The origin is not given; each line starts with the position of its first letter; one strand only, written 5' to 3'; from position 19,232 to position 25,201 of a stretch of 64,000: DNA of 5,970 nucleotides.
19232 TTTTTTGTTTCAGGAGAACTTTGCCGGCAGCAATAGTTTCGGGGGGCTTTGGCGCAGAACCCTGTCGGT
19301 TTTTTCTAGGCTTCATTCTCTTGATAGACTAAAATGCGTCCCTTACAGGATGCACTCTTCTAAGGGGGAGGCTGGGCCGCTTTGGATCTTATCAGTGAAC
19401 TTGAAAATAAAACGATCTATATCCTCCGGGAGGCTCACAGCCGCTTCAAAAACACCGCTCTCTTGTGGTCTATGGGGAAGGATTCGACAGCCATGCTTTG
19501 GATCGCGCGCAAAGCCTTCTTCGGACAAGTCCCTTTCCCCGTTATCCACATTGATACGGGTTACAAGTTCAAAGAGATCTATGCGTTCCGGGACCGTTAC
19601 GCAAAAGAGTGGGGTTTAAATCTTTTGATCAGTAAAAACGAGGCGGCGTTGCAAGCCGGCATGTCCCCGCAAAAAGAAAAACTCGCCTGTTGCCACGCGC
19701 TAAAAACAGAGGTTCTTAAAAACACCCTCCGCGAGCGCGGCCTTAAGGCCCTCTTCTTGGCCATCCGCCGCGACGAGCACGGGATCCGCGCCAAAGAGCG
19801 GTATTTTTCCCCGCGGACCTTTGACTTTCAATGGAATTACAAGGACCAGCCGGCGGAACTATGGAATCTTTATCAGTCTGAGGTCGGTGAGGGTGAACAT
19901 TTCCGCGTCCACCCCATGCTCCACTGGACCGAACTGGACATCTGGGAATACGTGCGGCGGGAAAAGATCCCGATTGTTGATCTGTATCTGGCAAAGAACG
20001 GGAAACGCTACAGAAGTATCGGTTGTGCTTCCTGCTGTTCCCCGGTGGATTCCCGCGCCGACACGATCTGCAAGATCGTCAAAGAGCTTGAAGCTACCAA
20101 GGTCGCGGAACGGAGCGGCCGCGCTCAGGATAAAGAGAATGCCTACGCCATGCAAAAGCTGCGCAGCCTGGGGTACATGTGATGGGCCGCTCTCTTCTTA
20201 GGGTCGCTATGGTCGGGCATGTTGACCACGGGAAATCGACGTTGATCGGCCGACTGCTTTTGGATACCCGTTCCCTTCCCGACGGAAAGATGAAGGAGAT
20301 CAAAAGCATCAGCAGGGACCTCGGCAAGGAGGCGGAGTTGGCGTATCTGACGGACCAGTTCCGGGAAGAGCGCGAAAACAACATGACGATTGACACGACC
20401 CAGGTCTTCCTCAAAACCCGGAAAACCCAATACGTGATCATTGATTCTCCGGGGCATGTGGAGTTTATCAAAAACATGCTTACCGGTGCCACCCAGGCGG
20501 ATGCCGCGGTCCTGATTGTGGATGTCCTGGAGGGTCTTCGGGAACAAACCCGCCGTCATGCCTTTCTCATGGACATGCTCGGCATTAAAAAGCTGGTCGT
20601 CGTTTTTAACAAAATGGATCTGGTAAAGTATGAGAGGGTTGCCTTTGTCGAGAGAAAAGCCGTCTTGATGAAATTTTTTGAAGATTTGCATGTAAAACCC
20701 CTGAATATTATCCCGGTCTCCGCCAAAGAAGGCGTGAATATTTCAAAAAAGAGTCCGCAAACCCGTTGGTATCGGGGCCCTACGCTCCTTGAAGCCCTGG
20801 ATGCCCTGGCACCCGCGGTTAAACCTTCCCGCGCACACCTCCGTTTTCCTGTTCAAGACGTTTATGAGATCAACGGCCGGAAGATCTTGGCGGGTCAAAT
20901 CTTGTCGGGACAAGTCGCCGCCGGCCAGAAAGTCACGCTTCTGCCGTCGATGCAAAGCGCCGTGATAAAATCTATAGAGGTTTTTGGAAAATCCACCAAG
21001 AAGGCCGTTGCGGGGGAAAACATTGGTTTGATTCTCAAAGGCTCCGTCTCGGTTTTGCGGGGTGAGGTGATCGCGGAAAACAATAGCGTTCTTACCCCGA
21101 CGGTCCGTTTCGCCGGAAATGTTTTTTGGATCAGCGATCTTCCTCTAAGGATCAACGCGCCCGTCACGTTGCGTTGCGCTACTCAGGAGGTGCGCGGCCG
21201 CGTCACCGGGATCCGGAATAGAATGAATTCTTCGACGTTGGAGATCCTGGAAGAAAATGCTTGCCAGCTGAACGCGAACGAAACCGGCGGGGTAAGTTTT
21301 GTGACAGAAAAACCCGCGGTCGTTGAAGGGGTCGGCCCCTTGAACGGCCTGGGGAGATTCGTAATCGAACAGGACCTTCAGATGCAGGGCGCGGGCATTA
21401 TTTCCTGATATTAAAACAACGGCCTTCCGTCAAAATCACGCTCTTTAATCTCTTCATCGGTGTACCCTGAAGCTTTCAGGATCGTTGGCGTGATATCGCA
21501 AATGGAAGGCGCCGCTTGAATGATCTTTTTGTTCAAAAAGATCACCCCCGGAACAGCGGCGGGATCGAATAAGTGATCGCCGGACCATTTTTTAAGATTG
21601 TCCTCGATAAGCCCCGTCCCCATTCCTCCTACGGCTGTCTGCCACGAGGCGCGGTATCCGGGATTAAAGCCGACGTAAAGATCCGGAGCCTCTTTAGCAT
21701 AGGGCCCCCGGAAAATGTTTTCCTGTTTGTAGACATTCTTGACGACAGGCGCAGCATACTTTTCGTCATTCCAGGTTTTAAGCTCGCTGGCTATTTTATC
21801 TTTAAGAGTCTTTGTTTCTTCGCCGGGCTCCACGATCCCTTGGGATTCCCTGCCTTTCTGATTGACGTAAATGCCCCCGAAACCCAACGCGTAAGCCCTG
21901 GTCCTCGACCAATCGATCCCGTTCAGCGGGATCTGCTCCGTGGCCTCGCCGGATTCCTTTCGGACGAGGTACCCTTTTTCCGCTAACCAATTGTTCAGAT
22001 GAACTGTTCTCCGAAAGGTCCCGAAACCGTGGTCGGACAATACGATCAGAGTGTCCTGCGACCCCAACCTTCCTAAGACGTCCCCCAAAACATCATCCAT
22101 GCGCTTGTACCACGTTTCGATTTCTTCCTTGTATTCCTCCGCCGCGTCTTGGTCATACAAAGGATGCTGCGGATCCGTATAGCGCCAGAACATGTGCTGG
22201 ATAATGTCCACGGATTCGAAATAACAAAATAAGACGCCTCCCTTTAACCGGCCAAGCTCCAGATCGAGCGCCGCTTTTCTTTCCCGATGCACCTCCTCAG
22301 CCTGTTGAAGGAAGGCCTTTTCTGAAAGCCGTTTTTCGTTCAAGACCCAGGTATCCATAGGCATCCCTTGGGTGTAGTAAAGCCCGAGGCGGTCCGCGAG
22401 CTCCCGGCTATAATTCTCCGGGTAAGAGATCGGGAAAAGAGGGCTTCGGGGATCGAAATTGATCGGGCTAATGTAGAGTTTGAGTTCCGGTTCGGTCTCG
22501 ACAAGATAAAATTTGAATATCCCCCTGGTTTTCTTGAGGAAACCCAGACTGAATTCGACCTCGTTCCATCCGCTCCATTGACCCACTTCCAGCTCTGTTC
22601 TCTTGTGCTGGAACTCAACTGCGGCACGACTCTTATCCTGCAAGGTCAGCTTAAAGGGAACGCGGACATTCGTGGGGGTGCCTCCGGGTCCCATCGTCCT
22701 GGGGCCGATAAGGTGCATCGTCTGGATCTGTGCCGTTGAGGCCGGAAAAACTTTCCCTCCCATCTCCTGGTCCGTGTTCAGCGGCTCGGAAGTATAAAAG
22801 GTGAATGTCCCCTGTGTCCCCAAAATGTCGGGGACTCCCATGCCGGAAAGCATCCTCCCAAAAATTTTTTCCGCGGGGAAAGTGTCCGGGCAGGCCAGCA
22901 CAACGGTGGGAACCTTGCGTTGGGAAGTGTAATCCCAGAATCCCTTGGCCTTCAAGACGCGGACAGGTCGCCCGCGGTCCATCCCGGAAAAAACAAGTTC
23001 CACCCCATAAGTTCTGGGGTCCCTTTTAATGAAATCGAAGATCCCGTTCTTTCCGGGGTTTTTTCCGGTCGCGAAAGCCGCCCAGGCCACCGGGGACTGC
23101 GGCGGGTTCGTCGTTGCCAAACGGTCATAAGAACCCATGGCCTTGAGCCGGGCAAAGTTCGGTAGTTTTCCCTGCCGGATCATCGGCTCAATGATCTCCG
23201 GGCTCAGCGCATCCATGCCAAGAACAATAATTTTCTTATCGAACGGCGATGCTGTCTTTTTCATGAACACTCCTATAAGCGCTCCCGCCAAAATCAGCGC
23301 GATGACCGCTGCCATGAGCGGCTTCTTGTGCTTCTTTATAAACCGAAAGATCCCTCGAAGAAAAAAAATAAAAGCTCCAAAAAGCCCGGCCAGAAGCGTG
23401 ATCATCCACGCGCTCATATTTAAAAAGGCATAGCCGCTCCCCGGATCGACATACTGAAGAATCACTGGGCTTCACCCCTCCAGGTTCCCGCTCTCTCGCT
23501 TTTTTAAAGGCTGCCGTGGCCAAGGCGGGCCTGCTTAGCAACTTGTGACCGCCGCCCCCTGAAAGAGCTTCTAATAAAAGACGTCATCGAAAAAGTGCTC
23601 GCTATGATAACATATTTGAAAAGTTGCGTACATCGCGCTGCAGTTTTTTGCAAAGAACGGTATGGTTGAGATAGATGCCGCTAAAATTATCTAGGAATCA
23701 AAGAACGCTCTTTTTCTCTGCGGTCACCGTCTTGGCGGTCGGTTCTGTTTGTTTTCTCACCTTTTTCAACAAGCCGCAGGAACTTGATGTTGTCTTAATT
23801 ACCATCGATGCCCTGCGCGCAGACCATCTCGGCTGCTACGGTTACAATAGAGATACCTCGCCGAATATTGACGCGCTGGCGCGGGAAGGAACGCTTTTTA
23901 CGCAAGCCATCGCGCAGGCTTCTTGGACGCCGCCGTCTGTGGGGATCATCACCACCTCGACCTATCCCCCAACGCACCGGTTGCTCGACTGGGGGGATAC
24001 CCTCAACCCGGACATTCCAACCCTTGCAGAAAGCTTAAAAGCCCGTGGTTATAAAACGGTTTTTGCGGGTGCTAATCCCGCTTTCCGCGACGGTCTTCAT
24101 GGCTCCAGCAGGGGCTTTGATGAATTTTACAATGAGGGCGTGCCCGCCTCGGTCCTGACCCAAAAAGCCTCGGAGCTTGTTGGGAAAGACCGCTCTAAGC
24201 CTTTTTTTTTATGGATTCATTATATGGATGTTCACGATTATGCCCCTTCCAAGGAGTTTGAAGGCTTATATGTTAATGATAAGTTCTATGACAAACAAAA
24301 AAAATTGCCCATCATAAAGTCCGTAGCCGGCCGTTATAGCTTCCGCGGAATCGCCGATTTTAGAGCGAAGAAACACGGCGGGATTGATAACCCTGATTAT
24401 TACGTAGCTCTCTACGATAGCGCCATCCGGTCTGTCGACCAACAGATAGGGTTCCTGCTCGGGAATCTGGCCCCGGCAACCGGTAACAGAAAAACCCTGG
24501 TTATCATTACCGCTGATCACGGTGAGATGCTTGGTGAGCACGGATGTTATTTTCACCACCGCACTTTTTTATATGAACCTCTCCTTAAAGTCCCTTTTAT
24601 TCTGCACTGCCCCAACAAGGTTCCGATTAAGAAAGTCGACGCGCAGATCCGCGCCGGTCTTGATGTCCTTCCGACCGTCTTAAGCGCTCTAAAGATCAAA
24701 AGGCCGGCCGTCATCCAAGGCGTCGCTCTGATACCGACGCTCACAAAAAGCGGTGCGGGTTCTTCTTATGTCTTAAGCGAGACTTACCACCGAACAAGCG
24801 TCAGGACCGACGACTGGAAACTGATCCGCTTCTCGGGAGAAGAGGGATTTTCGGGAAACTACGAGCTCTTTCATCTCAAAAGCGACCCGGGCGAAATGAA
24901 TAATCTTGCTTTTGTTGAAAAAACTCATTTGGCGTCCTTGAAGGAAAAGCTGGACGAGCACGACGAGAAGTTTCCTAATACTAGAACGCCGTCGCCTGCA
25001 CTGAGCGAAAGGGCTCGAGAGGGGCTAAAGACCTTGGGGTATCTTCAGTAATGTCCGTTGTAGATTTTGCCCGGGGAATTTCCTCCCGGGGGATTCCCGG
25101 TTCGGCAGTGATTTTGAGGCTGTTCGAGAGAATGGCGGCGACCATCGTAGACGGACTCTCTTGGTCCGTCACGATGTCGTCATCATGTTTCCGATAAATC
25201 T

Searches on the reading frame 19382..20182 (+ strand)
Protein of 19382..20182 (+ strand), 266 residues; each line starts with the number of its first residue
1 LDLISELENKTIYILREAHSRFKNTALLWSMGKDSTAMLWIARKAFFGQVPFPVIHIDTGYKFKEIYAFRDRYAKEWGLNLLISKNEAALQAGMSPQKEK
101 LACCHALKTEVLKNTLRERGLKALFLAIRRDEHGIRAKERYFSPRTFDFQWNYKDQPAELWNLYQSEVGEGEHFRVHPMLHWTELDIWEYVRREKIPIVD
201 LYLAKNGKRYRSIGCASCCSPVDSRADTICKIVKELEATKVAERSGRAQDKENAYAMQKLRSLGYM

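Call 14: search_protein_families(library=pfam, proteins=[window:19382-20182:+], max_evalue=0.01)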
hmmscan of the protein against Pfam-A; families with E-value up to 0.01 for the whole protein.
window:19382-20182:+ (266 aa): 1 family
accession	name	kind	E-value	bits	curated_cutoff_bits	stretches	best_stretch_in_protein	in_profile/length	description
PF01507.26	PAPS_reduct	-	3.9e-40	138.2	22.5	1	25-221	2-175/175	Phosphoadenosine phosphosulfate reductase domain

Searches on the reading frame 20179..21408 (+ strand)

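Call 14: search_protein_families(library=pfam, proteins=[window:20179-21408:+], max_evalue=0.01)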
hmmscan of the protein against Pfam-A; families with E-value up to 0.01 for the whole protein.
window:20179-21408:+ (409 aa): 7 families
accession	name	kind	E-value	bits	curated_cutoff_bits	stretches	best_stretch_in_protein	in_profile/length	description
PF00009.33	GTP_EFTU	-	2.4e-45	154.9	26.5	1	6-212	3-187/188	Elongation factor Tu GTP binding domain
PF22594.2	GTP-eEF1A_C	-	1.3e-13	51.6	27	1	311-408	2-100/101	GTP-eEF1A C-terminal domain-like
PF03144.31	GTP_EFTU_D2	-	4.9e-10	40.1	30.3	1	238-298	5-72/73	Elongation factor Tu domain 2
PF01926.29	MMR_HSR1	-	1.2e-07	32.3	21.9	1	8-145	1-113/113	50S ribosome-binding GTPase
PF09439.16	SRPRB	-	0.0023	17.8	25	0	48-134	14-100/178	Signal recognition particle receptor beta subunit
PF02492.25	cobW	-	0.0051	16.9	20.7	0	82-155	83-163/180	CobW/HypB/UreG, nucleotide-binding domain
PF03029.23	ATP_bind_1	-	0.0091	16.2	27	0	77-153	85-175/240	Conserved hypothetical ATP binding protein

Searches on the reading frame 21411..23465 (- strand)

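Call 14: search_protein_families(library=pfam, proteins=[window:21411-23465:-], max_evalue=0.01)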
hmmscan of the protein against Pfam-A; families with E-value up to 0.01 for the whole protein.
window:21411-23465:- (684 aa): 1 family
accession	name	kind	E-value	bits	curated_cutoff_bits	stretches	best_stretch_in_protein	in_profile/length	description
PF01663.27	Phosphodiest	-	1.6e-30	107.3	23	2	392-606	157-323/342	Type I phosphodiesterase / nucleotide pyrophosphatase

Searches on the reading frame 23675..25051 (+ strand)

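Call 14: search_protein_families(library=pfam, proteins=[window:23675-25051:+], max_evalue=0.01)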
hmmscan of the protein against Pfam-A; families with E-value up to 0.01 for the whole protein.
window:23675-25051:+ (458 aa): 3 families
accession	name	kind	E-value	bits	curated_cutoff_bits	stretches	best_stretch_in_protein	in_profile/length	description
PF00884.28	Sulfatase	-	7.1e-43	147.5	25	1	39-340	3-300/301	Sulfatase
PF16347.10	SGSH_C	-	5.4e-18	66.1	29.3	1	287-428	1-150/154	N-sulphoglucosamine sulphohydrolase, C-terminal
PF01663.27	Phosphodiest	-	3.9e-08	33.7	23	1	39-283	1-220/342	Type I phosphodiesterase / nucleotide pyrophosphatase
